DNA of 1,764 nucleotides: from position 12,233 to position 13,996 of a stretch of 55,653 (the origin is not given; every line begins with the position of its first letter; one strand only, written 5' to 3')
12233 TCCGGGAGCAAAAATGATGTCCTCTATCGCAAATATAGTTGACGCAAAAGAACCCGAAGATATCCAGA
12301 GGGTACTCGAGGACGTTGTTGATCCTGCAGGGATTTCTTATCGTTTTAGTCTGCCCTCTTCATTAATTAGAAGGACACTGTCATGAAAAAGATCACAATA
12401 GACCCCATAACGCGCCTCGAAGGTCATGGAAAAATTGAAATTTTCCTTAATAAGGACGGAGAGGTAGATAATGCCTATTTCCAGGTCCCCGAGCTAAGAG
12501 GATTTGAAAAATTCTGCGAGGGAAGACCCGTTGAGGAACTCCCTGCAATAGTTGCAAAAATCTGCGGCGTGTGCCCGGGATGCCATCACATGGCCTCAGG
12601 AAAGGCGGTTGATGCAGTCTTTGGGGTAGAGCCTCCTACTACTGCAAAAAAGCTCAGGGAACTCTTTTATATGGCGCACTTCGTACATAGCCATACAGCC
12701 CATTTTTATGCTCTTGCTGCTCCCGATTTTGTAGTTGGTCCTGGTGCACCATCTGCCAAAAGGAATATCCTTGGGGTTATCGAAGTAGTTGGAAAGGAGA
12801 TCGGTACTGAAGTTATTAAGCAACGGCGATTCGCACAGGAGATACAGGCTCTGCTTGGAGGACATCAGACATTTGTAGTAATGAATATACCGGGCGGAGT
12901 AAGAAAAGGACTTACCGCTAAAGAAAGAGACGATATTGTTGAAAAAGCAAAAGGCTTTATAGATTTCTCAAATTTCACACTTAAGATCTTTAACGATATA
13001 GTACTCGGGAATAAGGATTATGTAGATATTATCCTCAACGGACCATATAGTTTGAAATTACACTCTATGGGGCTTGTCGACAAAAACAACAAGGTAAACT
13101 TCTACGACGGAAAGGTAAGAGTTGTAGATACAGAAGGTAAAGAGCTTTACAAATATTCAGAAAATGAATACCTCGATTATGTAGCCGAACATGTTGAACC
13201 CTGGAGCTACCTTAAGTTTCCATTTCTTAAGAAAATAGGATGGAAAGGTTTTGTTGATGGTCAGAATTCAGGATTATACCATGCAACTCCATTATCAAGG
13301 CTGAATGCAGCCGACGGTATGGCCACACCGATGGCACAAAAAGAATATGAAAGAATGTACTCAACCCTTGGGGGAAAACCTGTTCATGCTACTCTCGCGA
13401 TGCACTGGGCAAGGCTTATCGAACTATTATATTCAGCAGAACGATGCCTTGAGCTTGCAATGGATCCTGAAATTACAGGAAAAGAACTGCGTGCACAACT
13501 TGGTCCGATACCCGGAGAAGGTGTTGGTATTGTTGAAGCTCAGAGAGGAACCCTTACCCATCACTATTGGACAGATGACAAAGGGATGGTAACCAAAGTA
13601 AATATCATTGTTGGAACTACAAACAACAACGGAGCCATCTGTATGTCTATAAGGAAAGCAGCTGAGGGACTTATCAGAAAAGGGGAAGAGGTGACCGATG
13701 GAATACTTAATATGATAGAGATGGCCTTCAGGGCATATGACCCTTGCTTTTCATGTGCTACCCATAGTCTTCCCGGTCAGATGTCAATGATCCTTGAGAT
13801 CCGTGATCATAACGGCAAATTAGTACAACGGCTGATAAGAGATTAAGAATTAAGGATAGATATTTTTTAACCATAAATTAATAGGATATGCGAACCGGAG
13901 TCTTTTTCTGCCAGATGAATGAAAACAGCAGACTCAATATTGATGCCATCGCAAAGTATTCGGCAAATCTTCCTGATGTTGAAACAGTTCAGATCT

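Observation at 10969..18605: Group-3c-type Mvh hydrogenase operon that ends in a Qmo-like membrane module instead of HdrBC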

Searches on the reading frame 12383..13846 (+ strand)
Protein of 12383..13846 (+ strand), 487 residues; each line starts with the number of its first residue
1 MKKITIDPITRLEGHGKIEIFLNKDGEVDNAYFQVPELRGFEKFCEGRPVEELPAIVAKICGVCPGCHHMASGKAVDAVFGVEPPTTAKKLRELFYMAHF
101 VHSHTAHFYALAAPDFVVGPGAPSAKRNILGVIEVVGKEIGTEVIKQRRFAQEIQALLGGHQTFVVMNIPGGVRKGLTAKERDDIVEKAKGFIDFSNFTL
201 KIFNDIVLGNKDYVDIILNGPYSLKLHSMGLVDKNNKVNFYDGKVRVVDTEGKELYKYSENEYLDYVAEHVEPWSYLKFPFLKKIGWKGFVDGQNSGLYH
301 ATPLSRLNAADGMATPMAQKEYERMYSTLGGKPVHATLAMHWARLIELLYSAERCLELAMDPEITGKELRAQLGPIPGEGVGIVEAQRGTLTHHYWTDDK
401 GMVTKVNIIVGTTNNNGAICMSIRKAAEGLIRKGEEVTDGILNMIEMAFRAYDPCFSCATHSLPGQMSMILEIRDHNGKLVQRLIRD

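Call 3: search_protein_families(library=pfam, proteins=[window:12383-13846:+], max_evalue=0.01)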
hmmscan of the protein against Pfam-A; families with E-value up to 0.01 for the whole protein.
window:12383-13846:+ (487 aa): 1 family
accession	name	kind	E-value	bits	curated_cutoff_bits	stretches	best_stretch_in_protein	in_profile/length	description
PF00374.24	NiFeSe_Hases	-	2.2e-32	113.1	25.8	2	39-117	1-79/508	Nickel-dependent hydrogenase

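Call 4: search_protein_families(library=ncbifam, proteins=[window:12383-13846:+], max_evalue=0.01)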
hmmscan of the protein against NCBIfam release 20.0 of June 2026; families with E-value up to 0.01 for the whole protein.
window:12383-13846:+ (487 aa): 11 families
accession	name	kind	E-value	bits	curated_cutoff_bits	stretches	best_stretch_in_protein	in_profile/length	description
NF041785.2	VhuA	equivalog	3.2e-117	391.6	800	1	1-430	1-416/418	F420-non-reducing hydrogenase Vhu subunit A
NF033181.1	NiFeSe_hydrog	equivalog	1.7e-49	169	600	2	1-124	1-123/507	nickel-dependent hydrogenase large subunit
NF040828.1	sulfhyd_ShyA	equivalog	2.5e-47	161.7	700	2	4-206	3-197/415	NAD(P)-dependent hydrogenase/sulfhydrogenase 2 subunit alpha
NF045518.1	H2_NiFeSe_large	exception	1.3e-44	152.9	780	1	3-463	3-482/485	NiFeSe hydrogenase large subunit HysA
TIGR03295.1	frhA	equivalog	8.4e-43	146.8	392.5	1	2-463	3-397/412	coenzyme F420 hydrogenase subunit alpha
NF040832.1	sulfhyd_HydA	equivalog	5.9e-34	117.9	880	1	4-461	5-422/426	NADPH-dependent hydrogenase/sulfhydrogenase 1 subunit alpha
NF007778.0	PRK10467.1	equivalog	4.3e-28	97.9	969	2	2-117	3-117/567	hydrogenase 2 large subunit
NF007550.0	PRK10170.1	equivalog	1.4e-24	86.5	1101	2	3-117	18-132/597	Ni/Fe-hydrogenase large subunit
NF041786.2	VhuU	equivalog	1.5e-10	40.7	70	1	440-463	6-29/45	F420-non-reducing hydrogenase selenoprotein subunit VhuU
NF004739.1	PRK06075.1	equivalog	2.7e-06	26.4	360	1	15-107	13-107/384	NADH-quinone oxidoreductase subunit D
TIGR01962.1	NuoD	equivalog_domain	0.0044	15.9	459.35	1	14-106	14-108/386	NADH dehydrogenase (quinone) subunit D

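Call 49: search_solved_structures(query=window:12383-13846:+, max_evalue=1e-10, show_alignments=0)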
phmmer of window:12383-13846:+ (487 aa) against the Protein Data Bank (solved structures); distinct sequences matched with E-value up to 1e-10: 67 (the best 60 are shown).
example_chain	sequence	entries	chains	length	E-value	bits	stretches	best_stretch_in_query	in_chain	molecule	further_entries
5odc_F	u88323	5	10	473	1.1e-121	410.2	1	1-481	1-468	Methyl-viologen reducing hydrogenase subunit A | Methyl-viologen reducing hydrogenase, subunit A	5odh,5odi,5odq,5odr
9sw2_F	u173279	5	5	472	8.8e-115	387.4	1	1-484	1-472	F420-non-reducing hydrogenase subunit A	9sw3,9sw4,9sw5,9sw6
7t2r_D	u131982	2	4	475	1.4e-111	376.8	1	3-487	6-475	NiFe hydrogenase large subunit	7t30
9sfi_g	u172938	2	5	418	5.6e-104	351.8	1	1-430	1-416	Coenzyme F420-reducing hydrogenase, alpha subunit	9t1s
5xf9_D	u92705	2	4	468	6.8e-96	325.1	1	2-461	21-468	NAD-reducing hydrogenase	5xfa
5jsu_B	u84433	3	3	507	1.7e-38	135.8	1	4-470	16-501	Periplasmic [NiFeSe] hydrogenase, large subunit, selenocysteine-containing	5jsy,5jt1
5jsh_B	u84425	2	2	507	5.6e-37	130.9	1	4-470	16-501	Periplasmic [NiFeSe] hydrogenase, large subunit, selenocysteine-containing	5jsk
6z8m_B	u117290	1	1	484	2.9e-36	128.5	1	4-461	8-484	Periplasmic [NiFeSe] hydrogenase, large subunit, selenocysteine-containing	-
6ruc_B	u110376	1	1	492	3.1e-36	128.4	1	4-461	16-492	Periplasmic [NiFeSe] hydrogenase, large subunit, selenocysteine-containing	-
6z8o_B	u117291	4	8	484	7.7e-36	127.1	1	4-461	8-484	Periplasmic [NiFeSe] hydrogenase, large subunit, selenocysteine-containing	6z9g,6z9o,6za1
6rtp_B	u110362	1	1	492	8.1e-36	127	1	4-461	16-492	Periplasmic [NiFeSe] hydrogenase, large subunit, selenocysteine-containing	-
6ru9_B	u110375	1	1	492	8.2e-36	127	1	4-461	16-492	Periplasmic [NiFeSe] hydrogenase, large subunit, selenocysteine-containing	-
3ze6_B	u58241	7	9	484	1.1e-35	126.6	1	4-461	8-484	PERIPLASMIC [NIFESE] HYDROGENASE, LARGE SUBUNIT, SELENOCYS SELENOCYSTEINE-CONTAINING | PERIPLASMIC [NIFESE] HYDROGENASE, LARGE SUBUNIT, SELENOCYSTEINE-CONTAININ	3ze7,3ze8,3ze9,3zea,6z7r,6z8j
2wpn_B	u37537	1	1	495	1.2e-35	126.5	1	4-461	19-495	PERIPLASMIC [NIFESE] HYDROGENASE, LARGE SUBUNIT, SELENOCYSTEINE-CONTAINING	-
6qgt_A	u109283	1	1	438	1.1e-32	116.7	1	2-216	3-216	F420-reducing hydrogenase, subunit alpha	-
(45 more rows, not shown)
